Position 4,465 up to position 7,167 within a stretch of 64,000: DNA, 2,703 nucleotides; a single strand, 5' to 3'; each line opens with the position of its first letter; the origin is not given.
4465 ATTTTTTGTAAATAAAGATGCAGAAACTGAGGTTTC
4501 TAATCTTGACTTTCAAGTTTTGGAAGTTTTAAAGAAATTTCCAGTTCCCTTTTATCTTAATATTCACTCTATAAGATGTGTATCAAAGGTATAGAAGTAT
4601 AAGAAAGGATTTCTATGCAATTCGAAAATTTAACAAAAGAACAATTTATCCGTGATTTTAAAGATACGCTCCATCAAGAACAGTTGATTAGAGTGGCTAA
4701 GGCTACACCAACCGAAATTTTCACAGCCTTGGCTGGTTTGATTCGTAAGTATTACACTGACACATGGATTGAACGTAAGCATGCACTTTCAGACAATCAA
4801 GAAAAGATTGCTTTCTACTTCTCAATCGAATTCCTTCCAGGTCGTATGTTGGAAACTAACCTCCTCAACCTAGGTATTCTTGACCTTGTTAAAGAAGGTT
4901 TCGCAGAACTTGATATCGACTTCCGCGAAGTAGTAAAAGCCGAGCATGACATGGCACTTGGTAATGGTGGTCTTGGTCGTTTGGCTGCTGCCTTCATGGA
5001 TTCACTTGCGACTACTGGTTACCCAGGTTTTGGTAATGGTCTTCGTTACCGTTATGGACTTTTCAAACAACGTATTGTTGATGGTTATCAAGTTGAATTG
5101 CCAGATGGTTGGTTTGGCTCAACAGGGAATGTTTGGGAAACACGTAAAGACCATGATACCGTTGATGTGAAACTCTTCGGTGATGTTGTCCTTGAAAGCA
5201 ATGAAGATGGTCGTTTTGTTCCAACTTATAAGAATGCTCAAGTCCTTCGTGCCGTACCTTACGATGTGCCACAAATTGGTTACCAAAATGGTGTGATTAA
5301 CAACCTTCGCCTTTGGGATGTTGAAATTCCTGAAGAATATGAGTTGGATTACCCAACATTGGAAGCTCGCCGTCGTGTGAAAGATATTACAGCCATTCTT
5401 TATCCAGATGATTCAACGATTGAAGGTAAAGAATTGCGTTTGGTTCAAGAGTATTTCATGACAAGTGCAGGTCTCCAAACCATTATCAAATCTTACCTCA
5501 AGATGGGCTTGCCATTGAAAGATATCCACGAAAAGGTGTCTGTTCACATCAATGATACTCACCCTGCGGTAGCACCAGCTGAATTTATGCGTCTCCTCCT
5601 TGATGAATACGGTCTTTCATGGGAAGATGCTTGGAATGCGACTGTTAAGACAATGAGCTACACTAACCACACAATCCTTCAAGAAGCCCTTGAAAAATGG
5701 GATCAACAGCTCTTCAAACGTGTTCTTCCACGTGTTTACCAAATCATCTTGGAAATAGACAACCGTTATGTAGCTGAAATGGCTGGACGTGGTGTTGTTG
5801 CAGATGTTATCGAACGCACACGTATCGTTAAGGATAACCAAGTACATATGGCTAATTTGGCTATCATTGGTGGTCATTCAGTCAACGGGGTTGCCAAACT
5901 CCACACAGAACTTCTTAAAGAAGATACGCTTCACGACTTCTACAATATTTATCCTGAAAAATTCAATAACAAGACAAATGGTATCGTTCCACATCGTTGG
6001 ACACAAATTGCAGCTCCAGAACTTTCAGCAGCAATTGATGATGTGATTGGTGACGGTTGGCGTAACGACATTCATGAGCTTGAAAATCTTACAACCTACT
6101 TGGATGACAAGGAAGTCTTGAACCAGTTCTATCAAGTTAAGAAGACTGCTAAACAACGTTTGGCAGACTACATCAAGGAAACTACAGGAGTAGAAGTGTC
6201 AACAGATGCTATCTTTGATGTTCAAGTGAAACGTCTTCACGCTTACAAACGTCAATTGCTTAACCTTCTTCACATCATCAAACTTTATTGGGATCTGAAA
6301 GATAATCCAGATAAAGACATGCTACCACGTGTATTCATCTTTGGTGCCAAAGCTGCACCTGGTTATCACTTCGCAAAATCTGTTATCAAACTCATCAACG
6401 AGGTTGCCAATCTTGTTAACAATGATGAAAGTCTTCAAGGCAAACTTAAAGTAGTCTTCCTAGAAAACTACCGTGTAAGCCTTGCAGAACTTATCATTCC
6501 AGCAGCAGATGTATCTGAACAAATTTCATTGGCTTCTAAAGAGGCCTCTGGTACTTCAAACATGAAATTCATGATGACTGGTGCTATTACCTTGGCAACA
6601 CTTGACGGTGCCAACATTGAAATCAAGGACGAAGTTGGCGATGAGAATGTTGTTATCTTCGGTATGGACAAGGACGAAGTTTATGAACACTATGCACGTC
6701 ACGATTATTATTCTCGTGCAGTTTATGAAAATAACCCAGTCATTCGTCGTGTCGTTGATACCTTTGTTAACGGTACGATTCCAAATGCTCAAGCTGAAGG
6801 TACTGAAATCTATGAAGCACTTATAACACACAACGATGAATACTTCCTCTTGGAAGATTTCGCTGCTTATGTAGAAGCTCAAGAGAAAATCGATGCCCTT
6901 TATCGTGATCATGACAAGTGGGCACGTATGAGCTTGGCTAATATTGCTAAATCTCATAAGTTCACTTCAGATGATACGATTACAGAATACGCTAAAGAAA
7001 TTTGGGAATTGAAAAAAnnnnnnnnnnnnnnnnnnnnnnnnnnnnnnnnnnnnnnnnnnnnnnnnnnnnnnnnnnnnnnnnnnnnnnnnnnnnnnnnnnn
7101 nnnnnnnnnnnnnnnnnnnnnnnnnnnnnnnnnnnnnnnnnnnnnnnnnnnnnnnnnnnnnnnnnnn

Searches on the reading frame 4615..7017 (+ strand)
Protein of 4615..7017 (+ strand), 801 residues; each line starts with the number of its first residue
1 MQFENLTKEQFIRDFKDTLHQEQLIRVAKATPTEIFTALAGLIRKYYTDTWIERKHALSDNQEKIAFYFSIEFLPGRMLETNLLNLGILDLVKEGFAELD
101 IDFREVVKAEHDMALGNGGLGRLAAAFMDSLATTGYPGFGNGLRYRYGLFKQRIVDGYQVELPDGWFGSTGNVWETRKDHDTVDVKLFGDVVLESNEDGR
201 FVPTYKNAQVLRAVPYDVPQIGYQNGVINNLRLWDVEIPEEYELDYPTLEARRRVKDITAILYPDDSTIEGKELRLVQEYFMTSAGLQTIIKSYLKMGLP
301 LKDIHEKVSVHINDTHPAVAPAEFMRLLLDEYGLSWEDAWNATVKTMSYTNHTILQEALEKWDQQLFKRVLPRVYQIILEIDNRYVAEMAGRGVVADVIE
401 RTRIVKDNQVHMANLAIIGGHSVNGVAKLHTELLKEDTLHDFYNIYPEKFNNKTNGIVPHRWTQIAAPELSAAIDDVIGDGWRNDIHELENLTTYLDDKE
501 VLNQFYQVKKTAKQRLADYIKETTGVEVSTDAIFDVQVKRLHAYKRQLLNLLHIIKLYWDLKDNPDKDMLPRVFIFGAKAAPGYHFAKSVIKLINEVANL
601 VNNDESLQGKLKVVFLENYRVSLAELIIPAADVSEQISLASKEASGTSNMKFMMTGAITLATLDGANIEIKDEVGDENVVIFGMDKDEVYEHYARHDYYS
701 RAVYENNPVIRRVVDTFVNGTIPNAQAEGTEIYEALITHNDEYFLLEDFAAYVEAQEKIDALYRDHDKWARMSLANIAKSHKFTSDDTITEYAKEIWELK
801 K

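Call 9: search_protein_families(library=ncbifam, proteins=[window:4615-7017:+], max_evalue=0.001)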
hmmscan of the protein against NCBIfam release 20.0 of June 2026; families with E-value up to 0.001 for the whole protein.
window:4615-7017:+ (801 aa): 5 families
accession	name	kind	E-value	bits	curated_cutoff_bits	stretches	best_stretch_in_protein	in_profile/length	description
TIGR02093.1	P_ylase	subfamily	0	1123.8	552.9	1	8-799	2-804/804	glycogen/starch/alpha-glucan family phosphorylase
NF011561.0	PRK14985.1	equivalog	6e-235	782.1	1273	1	4-800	4-799/800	maltodextrin phosphorylase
NF011562.0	PRK14986.1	equivalog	1e-224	748.2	1546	1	42-800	48-811/815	glycogen phosphorylase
TIGR02094.1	more_P_ylases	subfamily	3.8e-34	118.4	191.7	1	242-673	112-519/600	alpha-glucan family phosphorylase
NF041129.1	maldex_phorlase_Thcocales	equivalog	1.9e-25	89.2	1500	1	303-670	255-607/816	maltodextrin phosphorylase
